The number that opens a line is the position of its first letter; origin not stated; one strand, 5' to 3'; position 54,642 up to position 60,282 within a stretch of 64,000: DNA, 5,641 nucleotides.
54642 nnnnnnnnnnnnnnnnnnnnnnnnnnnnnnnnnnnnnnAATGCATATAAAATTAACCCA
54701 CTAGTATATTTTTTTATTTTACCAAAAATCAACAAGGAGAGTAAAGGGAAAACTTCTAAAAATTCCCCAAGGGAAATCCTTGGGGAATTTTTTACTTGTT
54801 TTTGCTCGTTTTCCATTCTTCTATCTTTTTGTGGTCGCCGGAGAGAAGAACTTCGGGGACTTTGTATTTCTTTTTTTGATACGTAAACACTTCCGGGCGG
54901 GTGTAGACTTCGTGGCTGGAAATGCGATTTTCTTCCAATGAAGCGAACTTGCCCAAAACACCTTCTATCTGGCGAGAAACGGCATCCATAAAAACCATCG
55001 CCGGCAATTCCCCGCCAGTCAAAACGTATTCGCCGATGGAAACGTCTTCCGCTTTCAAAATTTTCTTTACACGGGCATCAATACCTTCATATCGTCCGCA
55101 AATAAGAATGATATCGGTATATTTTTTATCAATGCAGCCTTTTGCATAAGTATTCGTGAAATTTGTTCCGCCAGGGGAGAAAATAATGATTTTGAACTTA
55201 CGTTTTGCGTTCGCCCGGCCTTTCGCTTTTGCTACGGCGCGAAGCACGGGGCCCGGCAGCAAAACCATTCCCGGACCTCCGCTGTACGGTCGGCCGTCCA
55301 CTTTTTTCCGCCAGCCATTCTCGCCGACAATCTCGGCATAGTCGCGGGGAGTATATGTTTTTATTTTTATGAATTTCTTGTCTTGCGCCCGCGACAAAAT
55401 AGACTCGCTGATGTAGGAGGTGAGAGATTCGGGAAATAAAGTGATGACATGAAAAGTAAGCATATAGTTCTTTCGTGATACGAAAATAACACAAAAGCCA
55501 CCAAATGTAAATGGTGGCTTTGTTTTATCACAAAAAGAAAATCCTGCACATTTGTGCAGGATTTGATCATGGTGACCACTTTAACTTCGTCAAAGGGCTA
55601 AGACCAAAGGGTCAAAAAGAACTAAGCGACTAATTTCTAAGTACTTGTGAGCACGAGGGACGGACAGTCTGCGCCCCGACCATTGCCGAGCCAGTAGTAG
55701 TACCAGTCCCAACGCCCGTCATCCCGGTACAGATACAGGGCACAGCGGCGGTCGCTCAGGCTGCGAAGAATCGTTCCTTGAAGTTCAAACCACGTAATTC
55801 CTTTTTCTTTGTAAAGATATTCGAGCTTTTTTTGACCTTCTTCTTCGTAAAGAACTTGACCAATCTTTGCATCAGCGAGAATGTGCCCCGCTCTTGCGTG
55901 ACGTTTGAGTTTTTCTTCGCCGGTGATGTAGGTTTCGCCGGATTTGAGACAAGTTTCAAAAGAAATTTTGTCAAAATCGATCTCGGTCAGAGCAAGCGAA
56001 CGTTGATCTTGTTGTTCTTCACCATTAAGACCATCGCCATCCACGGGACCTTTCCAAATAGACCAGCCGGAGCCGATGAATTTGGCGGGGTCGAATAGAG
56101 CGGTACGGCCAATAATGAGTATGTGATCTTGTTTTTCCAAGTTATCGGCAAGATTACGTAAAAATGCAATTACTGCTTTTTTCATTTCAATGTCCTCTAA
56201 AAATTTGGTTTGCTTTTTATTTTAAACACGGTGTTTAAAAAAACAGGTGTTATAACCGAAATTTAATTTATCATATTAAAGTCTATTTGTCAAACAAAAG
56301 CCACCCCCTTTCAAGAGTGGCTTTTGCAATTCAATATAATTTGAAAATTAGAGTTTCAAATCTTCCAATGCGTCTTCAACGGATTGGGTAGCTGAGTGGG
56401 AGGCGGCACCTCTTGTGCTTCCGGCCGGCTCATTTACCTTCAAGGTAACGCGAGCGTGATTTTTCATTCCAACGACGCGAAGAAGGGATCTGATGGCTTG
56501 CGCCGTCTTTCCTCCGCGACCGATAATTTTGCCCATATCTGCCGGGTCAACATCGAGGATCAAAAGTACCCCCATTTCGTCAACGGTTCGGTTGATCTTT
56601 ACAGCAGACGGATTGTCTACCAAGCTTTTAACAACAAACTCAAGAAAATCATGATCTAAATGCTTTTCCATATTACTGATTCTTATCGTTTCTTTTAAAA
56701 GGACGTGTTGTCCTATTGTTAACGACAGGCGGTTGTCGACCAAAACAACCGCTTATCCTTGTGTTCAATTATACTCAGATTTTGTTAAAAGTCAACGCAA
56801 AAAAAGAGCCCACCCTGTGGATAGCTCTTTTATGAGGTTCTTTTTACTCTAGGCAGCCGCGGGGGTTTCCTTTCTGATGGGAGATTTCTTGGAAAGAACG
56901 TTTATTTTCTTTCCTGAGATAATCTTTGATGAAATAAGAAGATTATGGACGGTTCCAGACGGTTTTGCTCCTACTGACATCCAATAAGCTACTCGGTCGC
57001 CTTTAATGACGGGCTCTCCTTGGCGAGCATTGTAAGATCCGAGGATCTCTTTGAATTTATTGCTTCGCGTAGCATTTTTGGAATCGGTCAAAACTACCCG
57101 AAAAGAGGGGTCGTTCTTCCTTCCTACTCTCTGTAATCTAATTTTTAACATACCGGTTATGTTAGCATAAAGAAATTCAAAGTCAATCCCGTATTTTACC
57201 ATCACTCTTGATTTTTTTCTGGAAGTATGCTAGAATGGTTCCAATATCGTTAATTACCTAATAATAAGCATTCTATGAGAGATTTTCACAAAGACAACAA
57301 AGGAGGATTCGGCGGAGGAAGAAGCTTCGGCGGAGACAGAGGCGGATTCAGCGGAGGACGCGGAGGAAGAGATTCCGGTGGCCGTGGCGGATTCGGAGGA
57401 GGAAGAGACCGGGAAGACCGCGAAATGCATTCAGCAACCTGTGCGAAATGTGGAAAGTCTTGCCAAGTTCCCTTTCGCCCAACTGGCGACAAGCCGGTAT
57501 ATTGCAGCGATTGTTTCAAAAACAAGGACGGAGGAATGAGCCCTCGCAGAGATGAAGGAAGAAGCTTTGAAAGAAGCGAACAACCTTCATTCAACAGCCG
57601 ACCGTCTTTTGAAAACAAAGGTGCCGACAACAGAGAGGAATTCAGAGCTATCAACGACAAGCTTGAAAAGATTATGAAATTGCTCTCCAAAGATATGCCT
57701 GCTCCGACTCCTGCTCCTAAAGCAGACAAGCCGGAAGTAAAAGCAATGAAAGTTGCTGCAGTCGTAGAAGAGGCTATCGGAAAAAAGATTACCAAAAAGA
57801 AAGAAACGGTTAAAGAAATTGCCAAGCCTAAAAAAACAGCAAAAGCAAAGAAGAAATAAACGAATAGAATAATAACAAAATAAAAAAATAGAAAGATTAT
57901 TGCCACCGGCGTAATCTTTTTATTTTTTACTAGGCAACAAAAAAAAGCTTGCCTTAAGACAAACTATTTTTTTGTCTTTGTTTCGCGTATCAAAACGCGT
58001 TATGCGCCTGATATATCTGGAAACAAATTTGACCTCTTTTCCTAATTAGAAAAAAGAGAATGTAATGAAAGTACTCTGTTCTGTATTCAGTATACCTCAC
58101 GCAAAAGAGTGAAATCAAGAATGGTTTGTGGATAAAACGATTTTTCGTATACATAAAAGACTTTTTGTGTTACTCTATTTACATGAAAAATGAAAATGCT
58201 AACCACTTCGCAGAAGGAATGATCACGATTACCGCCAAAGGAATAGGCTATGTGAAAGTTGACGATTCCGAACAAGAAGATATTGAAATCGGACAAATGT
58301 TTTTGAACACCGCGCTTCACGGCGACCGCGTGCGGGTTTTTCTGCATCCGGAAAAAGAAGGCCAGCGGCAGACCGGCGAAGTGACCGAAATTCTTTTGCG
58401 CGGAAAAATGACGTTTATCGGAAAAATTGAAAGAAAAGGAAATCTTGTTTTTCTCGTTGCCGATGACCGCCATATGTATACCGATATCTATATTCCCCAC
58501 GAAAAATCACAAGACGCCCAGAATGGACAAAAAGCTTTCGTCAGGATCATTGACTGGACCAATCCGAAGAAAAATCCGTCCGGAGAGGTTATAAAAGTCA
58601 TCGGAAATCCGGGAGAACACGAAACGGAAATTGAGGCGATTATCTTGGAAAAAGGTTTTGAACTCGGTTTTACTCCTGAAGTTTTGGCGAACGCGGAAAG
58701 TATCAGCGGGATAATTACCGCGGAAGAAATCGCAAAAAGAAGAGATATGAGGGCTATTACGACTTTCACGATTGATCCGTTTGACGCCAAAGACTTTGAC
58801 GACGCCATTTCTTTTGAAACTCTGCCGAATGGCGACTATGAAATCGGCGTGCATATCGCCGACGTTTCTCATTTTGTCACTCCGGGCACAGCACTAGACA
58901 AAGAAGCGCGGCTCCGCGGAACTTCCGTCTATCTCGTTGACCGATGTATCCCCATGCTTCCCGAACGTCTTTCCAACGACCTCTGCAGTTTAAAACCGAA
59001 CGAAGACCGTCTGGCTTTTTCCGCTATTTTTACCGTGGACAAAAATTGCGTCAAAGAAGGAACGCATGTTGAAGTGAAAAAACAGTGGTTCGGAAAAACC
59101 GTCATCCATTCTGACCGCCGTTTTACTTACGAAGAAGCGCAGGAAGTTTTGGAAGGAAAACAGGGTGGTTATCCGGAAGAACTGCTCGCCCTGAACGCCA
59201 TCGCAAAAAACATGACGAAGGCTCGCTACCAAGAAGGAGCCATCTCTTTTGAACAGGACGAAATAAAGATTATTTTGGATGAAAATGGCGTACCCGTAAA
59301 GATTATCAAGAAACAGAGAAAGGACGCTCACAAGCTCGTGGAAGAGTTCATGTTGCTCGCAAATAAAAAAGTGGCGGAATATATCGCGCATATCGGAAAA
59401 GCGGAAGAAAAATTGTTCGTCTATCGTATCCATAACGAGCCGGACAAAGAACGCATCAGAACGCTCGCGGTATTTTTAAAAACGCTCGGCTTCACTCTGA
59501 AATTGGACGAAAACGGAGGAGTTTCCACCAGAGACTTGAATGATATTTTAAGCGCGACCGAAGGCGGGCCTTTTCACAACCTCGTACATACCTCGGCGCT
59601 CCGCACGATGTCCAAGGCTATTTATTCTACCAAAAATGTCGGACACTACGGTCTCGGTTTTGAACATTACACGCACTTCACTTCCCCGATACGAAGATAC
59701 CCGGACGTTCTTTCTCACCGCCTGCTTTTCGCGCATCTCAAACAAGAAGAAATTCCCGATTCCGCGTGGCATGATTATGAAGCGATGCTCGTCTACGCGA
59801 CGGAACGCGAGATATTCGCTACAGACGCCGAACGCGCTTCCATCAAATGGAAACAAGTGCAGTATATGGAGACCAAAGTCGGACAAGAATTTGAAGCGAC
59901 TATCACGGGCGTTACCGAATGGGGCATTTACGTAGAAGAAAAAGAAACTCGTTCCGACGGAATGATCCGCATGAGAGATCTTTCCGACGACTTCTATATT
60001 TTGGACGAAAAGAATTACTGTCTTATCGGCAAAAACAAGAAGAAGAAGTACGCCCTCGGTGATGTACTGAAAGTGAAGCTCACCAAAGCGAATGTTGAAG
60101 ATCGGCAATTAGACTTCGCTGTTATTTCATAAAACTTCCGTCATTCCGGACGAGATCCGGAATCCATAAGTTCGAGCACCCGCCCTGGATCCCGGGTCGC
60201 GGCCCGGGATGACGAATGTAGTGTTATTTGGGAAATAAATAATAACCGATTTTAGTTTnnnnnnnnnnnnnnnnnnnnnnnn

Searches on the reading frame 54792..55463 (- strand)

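Call 10: search_protein_families(library=pfam, proteins=[window:54792-55463:-], max_evalue=0.001)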
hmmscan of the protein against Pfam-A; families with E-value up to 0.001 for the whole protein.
window:54792-55463:- (223 aa): 1 family
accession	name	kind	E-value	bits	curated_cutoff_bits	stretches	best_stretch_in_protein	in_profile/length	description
PF01746.26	tRNA_m1G_MT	-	1.1e-35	123.5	27.3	1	24-220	2-184/195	tRNA (Guanine-1)-methyltransferase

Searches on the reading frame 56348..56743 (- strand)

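Call 11: search_protein_families(library=pfam, proteins=[window:56348-56743:-], max_evalue=0.001)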
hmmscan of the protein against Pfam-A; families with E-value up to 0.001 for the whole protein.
window:56348-56743:- (131 aa): 1 family
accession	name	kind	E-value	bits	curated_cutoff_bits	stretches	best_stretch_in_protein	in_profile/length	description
PF13083.13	KH_KhpA-B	-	1e-19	70.6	32.1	1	32-103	2-73/73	KhpA/KhpB, KH domain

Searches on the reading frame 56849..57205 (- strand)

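Call 11: search_protein_families(library=pfam, proteins=[window:56849-57205:-], max_evalue=0.001)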
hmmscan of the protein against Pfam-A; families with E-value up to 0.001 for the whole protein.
window:56849-57205:- (118 aa): 1 family
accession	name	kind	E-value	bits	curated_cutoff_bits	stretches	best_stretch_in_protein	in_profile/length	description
PF00886.24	Ribosomal_S16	-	6.9e-14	52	27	1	26-83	1-62/62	Ribosomal protein S16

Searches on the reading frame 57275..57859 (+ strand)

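Call 11: search_protein_families(library=pfam, proteins=[window:57275-57859:+], max_evalue=0.001)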
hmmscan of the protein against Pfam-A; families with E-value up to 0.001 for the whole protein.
window:57275-57859:+ (194 aa): 1 family
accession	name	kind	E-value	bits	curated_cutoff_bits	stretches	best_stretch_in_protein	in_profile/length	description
PF23477.1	zf_Tbcl_2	-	3.4e-19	68.7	27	1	49-84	1-36/37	Probable treble clef zinc finger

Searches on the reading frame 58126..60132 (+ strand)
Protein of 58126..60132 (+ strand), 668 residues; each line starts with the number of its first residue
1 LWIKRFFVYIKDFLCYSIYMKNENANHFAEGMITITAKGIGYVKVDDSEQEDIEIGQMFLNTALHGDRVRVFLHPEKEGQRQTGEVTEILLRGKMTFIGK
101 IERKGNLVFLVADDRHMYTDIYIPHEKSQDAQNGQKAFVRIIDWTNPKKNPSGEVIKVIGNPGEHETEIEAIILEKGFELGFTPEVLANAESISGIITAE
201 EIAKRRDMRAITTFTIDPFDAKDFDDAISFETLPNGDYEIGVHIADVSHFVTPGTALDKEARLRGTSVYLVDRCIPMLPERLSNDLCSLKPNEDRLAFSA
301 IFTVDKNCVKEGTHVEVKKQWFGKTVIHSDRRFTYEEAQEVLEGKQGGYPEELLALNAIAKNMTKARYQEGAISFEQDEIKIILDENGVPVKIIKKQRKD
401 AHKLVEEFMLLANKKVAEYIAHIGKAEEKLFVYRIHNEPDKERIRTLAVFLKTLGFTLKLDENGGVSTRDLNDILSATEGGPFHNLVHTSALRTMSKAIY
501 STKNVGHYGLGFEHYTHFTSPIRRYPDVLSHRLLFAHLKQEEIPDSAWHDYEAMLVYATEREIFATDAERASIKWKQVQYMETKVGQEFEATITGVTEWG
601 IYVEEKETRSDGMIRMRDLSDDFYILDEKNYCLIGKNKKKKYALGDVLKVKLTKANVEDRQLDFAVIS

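Call 11: search_protein_families(library=pfam, proteins=[window:58126-60132:+], max_evalue=0.001)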
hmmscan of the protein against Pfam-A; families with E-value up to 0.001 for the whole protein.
window:58126-60132:+ (668 aa): 6 families
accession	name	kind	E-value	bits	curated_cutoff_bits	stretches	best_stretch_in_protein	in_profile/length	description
PF00773.25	RNB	-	9.3e-111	370.6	29.3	1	205-539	1-325/326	RNB domain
PF17876.7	CSD2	-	1.7e-24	86.1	26.2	1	109-180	1-71/74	Cold shock domain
PF08206.17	OB_RNB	-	5e-15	55.4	24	1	31-89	1-58/58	Ribonuclease B OB domain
PF17849.7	OB_Dis3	-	1.7e-11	44.4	22.8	1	126-176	19-76/77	Dis3-like cold-shock domain 2 (CSD2)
PF00575.29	S1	-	3.6e-06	27.7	22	1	584-665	3-72/74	S1 RNA binding domain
PF18614.7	RNase_II_C_S1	-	0.00069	19.9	26.6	0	640-666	32-58/59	RNase II-type exonuclease C-terminal S1 domain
